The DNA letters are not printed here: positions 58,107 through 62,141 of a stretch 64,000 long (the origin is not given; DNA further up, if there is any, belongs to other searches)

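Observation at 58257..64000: Operon of at least four coupled genes headed by a MukB/MksB/JetC-like SMC ATPase, with partner genes in reverse order relative to MukFEB, MksFEB and JetABCD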

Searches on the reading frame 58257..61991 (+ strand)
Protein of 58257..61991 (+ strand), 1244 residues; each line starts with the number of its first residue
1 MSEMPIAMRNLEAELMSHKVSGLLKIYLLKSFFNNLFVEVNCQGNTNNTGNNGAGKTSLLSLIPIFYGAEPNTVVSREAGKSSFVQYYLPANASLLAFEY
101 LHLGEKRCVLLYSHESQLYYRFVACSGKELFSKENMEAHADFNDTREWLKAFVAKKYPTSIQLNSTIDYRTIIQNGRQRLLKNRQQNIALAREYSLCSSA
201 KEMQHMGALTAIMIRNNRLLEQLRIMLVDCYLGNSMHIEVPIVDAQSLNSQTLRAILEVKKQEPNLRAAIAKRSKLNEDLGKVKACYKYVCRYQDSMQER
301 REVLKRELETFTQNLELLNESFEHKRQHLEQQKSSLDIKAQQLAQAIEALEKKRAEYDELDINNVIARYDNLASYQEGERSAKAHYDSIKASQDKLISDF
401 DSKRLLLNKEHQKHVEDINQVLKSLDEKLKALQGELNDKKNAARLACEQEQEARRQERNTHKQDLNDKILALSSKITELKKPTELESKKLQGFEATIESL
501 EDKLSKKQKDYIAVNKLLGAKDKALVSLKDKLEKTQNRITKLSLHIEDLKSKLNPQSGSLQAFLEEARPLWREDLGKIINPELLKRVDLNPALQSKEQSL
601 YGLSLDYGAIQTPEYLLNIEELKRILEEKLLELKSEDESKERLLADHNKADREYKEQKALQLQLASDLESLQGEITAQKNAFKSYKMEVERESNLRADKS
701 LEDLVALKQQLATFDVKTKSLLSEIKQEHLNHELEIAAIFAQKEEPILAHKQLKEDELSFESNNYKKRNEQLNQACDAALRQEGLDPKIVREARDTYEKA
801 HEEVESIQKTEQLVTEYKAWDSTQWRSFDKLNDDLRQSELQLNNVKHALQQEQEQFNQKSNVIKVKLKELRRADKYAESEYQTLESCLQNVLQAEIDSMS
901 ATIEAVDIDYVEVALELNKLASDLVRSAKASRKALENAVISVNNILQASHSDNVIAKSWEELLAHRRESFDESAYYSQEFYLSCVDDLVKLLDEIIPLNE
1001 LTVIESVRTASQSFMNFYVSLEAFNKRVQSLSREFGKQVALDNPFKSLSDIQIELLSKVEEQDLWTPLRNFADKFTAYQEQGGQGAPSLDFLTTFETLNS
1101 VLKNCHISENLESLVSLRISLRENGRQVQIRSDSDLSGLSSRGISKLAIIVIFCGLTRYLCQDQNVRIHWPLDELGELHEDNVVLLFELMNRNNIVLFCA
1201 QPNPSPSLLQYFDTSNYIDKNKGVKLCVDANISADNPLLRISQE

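Call 3: search_protein_families(library=pfam, proteins=[window:58257-61991:+], max_evalue=1)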
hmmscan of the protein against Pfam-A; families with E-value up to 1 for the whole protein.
window:58257-61991:+ (1244 aa): 4 families
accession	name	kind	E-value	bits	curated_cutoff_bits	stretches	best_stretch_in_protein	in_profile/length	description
PF12128.14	DUF3584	-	1.1e-139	467.5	31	1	38-1215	11-1186/1191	Protein of unknown function (DUF3584)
PF13555.12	AAA_29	-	0.11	12.7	27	1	33-63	12-43/61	P-loop containing region of AAA domain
PF21911.1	PG_1098_N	-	0.12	12.3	23.6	1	634-664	15-45/45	N-terminal domain in putative methyltransferase PG_1098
PF00005.33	ABC_tran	-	0.68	11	25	1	38-67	6-35/137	ABC transporter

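Call 4: search_protein_families(library=padloc, proteins=[window:58257-61991:+], max_evalue=1)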
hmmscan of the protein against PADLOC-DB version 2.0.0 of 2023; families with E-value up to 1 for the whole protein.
window:58257-61991:+ (1244 aa): 2 families
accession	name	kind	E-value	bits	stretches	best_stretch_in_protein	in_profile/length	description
PDLC04189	HEC-01B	-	0.018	12.8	1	739-811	100-169/223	-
PDLC00503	JetC1|JetC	-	0.028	10.5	2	37-73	17-54/1146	DUF3584 domain; MukB-like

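Call 5: search_protein_families(library=ncbifam, proteins=[window:58257-61991:+], max_evalue=1)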
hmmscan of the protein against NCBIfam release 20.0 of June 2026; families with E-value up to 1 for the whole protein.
window:58257-61991:+ (1244 aa): 4 families
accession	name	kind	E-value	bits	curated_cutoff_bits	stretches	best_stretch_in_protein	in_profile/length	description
TIGR02168.1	SMC_prok_B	equivalog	1.3e-05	23.2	567.35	2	380-567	235-423/1181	chromosome segregation protein SMC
NF045487.1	ASRP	equivalog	0.00066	18.4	300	1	237-555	122-453/593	archaea-specific SMC-related protein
NF003034.1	PRK03918.1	equivalog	0.0011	17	700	2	255-560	339-649/878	DNA double-strand break repair ATPase Rad50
TIGR02169.1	SMC_prok_A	equivalog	0.14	9.8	729.4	1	266-549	670-944/1165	chromosome segregation protein SMC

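Call 13: search_solved_structures(query=window:58257-61991:+, max_evalue=1)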
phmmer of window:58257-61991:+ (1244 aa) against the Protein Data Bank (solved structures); distinct sequences matched with E-value up to 1: 0.

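Call 34: find_homologous_proteins(query=window:58257-61991:+, max_evalue=1e-10)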
Query window:58257-61991:+ (1244 aa): 20 proteins with E <= 1e-10 among 8000 candidates.
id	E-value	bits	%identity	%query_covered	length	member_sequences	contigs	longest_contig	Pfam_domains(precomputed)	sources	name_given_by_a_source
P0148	0.0e+0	2683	100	100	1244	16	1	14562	PF12128.15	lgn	-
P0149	0.0e+0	1449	57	100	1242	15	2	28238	PF12128.15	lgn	-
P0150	0.0e+0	1430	57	98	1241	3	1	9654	PF12128.15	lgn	-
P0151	0.0e+0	1420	57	98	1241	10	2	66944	PF12128.15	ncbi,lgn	-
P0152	0.0e+0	1420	56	100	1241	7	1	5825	PF12128.15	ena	-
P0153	0.0e+0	1111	47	99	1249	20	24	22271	PF12128.15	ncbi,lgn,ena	-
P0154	6.7e-281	953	43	98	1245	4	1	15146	PF12128.15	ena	-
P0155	2.9e-244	832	37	98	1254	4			PF12128.15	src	-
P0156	3.0e-120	421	28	65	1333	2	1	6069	PF12128.15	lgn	-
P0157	7.4e-118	413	39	21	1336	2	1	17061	PF12128.15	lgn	-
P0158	1.2e-117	413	28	98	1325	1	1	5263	PF12128.15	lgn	-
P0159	3.7e-57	212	23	96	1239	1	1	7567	PF12128.15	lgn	-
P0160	5.9e-55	205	22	55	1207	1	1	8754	PF12128.15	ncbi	-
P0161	7.0e-52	195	24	97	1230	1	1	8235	PF12128.15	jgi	-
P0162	6.3e-47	178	23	96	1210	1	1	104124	PF12128.15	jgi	jgi:hypothetical protein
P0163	5.1e-43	165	23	96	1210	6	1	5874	PF12128.15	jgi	jgi:hypothetical protein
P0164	8.2e-42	161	23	97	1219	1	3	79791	PF12128.15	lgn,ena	-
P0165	9.9e-41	158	24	96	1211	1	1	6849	PF12128.15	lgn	-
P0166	6.4e-27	112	20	95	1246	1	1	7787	PF12128.15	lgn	-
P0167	2.0e-25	107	24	47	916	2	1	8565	PF12128.15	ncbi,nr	ncbi:MAG: ATP-binding protein, partial [Gammaproteobacteria bacterium]|nr:ATP-binding protein [Gamma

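Call 37: find_related_loci(query=A4, collection=genome_contigs, flank=10000)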
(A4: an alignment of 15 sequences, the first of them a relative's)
Query A4 (1244 aa) in genome_contigs; peptide patterns used: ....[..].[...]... (x = any residue, [..] = any of these).
79 stretches matched a pattern; 37 encode a relative of the query (tblastn E <= 1e-3); 37 distinct loci.
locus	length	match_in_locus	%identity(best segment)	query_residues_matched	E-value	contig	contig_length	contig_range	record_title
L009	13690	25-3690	57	17-1240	0e+0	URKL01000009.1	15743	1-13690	uncultured Succinatimonas sp. isolate UMGS1092 genome assembly, contig: NODE_1194_length_15743_cov_6.208886, whole genom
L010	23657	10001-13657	57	19-1239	0e+0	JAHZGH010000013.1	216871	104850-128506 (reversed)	MAG: Succinivibrionaceae bacterium isolate HRGM_Genome_3062 HRGM_Genome_3062_13, whole genome shotgun sequence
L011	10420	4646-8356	56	1-1239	0e+0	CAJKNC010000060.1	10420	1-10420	MAG TPA_asm: uncultured Succinatimonas sp. isolate ERR321598-bin.14 genome assembly, contig: NODE_2619_length_10420_cov_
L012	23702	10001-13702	47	11-1244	0e+0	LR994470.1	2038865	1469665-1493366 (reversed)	uncultured Succinivibrio sp. isolate Succinivibrio canine HQ MAG genome assembly, chromosome: 1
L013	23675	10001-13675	37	21-1240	0e+0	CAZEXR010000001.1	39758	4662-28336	MAG TPA_asm: uncultured Enterobacterales bacterium isolate SRP286056_co2_607 genome assembly, contig: NODE_1255_length_3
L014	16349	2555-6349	25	17-1241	6e-70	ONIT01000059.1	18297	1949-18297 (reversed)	uncultured proteobacterium isolate RUG347 genome assembly, contig: scaffold_3027, whole genome shotgun sequence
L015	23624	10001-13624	27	22-1225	1e-107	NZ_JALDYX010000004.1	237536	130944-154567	Marinobacterium sedimentorum strain OS208 NODE_4_length_237536_cov_114.155996, whole genome shotgun sequence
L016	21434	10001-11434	30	772-1241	1e-58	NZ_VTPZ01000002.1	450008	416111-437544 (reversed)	Pseudomonas profundi strain M5 Scaffold2, whole genome shotgun sequence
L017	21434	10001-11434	30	772-1241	6e-59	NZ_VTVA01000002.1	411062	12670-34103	Pseudomonas saliphila strain 16W4-4-3 Scaffold2, whole genome shotgun sequence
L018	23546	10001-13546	23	8-1209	7e-55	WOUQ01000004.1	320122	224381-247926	MAG: bacterium isolate X2_MaxBin.002 scaffold_11, whole genome shotgun sequence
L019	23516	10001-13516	22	23-1212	6e-55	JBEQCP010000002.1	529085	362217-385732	MAG: Pseudomonadota bacterium isolate 05_S201.vamb.040 NODE_2_length_529085_cov_6.128398, whole genome shotgun sequence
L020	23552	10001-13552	22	12-1212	1e-53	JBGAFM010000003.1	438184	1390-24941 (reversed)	MAG: Thiobacillus sp. isolate MAG_MBR_H125.52 MBRH125-52_opera_contig_155, whole genome shotgun sequence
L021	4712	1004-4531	22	22-1212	8e-53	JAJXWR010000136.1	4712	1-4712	MAG: Proteobacteria bacterium isolate BP5.bin93 NODE_37215_length_4712_cov_1.472628, whole genome shotgun sequence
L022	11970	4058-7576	23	23-1212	4e-51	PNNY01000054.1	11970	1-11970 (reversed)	MAG: Sideroxydans sp. isolate SW.3.112 SW_1003482_11970, whole genome shotgun sequence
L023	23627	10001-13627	24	23-1240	2e-48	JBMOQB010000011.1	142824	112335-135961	MAG: Pseudomonadota bacterium isolate Betzabe_MAG143 MAG143_11, whole genome shotgun sequence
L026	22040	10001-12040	24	520-1209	6e-31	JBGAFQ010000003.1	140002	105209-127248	MAG: Thiobacillus sp. isolate MAG_MBR_H125.85 MBRH125-85_opera_contig_680, whole genome shotgun sequence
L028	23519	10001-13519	22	22-1209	1e-48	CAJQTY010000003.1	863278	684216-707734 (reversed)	MAG: uncultured Rhodocyclaceae bacterium isolate ACC004_d427 genome assembly, contig: UNC2064-d427-utg000073l, whole gen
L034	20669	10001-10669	30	14-235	1e-19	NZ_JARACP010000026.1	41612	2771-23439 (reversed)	Aliivibrio sp. S4MY1 26, whole genome shotgun sequence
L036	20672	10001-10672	30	11-235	3e-19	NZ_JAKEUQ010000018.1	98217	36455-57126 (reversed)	Vibrio sp. Isolate32 strain M13-18293b scaffold18.1, whole genome shotgun sequence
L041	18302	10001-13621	22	5-1224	3e-51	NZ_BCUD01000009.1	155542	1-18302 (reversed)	Vibrio nereis NBRC 15637, whole genome shotgun sequence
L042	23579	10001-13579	23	11-1212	1e-46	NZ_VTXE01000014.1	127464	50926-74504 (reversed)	Vibrio sp. 99-8-1 scaffold_13, whole genome shotgun sequence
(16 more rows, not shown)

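Call 55: search_solved_structures(query=A4, max_evalue=1, show_alignments=0)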
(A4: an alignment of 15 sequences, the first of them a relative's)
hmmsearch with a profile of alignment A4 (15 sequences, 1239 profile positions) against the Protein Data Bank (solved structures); distinct sequences matched with E-value up to 1: 133 (the best 60 are shown).
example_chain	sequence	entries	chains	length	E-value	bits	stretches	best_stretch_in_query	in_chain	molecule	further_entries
9gz1_A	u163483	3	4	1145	0.00025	22.2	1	285-547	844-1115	Myosin-7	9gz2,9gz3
7w1m_A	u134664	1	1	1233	0.00057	21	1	631-937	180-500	Structural maintenance of chromosomes protein 1A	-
6wg3_A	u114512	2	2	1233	0.00057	21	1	631-937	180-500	Structural maintenance of chromosomes protein 1A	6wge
8gui_K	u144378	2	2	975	0.00061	20.8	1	256-532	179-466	E3 ubiquitin-protein ligase BRE1A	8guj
9fu2_A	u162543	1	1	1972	0.0011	20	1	250-529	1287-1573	Myosin-11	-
7zr2_A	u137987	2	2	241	0.0017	19.4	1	272-481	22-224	Spike protein S2',Chimeric protein mimic of SARS-CoV-2 Spike HR1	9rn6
5y05_A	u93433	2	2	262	0.0018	19.3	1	303-462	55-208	msmeg_4306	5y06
8qox_B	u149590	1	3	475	0.0019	19.2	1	272-395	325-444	Conserved membrane protein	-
4lin_A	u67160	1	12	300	0.003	18.6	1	595-725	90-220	Tail needle protein gp26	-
9uvy_A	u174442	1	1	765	0.0032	18.5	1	656-988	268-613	Vasopressin V2 receptor,ARK1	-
3k2s_A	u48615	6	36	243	0.0035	18.3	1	592-775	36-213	Apolipoprotein A-I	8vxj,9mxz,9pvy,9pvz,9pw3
5aps_A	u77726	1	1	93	0.0036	18.3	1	609-676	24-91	GENERAL CONTROL PROTEIN GCN4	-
9uvz_A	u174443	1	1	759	0.0037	18.3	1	655-988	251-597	Lysophosphatidic acid receptor 2,ARK1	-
8tj7_B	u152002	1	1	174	0.0046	17.9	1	818-935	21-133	Hemagglutinin HA2 chain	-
21ty_A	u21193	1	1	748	0.0053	17.7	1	656-988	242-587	Free fatty acid receptor 2,human free fatty acid receptor 2 (FFA2) fused with de novo desi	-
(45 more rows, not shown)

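Call 71: search_protein_families(library=pfam, proteins=[L019:16510-18090:+, L019:18139-21258:+, L019:21280-23097:+, L042:17021-19228:+, L042:19622-22513:+, L015:965-4261:+, L015:5693-8137:+, L015:8134-9948:+, L041:5596-8460:+, L028:8917-9909:+], max_evalue=0.00001)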
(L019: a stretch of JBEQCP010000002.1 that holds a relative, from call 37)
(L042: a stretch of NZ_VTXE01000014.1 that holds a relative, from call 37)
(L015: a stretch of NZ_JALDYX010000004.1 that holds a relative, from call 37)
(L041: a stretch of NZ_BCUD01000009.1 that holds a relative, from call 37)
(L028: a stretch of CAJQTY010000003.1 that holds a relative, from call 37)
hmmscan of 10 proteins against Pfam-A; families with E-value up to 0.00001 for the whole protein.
L019:16510-18090:+ (526 aa): 0 families

L019:18139-21258:+ (1039 aa): 3 families
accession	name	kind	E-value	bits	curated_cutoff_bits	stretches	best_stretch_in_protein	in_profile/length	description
PF00176.29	SNF2-rel_dom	-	1.1e-22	80.9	24.9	1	115-424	12-255/290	SNF2-related domain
PF00271.37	Helicase_C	-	7.5e-17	62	23.5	1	522-628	6-110/110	Helicase conserved C-terminal domain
PF04851.21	ResIII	-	1.1e-06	29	22.5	1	118-280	24-163/164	Type III restriction enzyme, res subunit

L019:21280-23097:+ (605 aa): 0 families

L042:17021-19228:+ (735 aa): 4 families
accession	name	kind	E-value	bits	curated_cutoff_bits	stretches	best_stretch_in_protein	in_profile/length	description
PF12796.13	Ank_2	-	6.1e-15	56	27.3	0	466-570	2-89/90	Ankyrin repeats (3 copies)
PF00023.36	Ank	-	1.9e-11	44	21.1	0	663-682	13-32/33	Ankyrin repeat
PF13637.12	Ank_4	-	3e-11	43.7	22.7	0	465-503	1-39/50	Ankyrin repeats (many copies)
PF13606.12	Ank_3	-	2e-07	31.1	22.3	0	688-715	2-29/30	Ankyrin repeat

L042:19622-22513:+ (963 aa): 4 families
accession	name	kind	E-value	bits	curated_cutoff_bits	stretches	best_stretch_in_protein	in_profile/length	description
PF00176.29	SNF2-rel_dom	-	1.4e-37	129.9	24.9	1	43-295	1-260/290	SNF2-related domain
PF00271.37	Helicase_C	-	1.2e-19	71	23.5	1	443-548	7-110/110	Helicase conserved C-terminal domain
PF00270.35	DEAD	-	8.7e-11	42.3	26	1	44-200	4-161/167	DEAD/DEAH box helicase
PF04851.21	ResIII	-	4.1e-10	40.2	22.5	1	39-199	3-162/164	Type III restriction enzyme, res subunit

L015:965-4261:+ (1098 aa): 4 families
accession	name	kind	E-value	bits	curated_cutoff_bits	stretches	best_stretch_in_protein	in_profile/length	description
PF13087.12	AAA_12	-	2.6e-38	132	27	1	831-1068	2-194/195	AAA domain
PF13086.12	AAA_11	-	9.4e-29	101.4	27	2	731-805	187-251/257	AAA domain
PF13604.12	AAA_30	-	4.3e-11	43.3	27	0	410-472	4-61/191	AAA domain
PF13245.12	AAA_19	-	7.7e-09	36.3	25.1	0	412-467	1-51/134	AAA domain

L015:5693-8137:+ (814 aa): 1 family
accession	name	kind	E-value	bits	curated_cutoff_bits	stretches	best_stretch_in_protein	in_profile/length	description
PF07728.20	AAA_5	-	1.3e-06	28.9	22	1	507-659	4-138/139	AAA domain (dynein-related subfamily)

L015:8134-9948:+ (604 aa): 0 families

L041:5596-8460:+ (954 aa): 3 families
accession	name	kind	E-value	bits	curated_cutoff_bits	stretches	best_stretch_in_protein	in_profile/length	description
PF02347.22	GDC-P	-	1.8e-194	647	26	2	17-438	2-429/429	Glycine cleavage system P-protein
PF21478.3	GcvP2_C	-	8.9e-61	203.6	27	1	774-895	1-122/122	Glycine dehydrogenase, C-terminal domain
PF01212.27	Beta_elim_lyase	-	2.5e-06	27.5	27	1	540-686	29-178/288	Beta-eliminating lyase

L028:8917-9909:+ (330 aa): 2 families
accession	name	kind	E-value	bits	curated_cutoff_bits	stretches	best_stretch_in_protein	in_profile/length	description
PF13280.12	WYL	-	1.4e-19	70.3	21.8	1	146-213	3-70/70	WYL domain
PF25583.1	WCX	-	1.5e-18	67.3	23.9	1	244-318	4-75/76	WCX domain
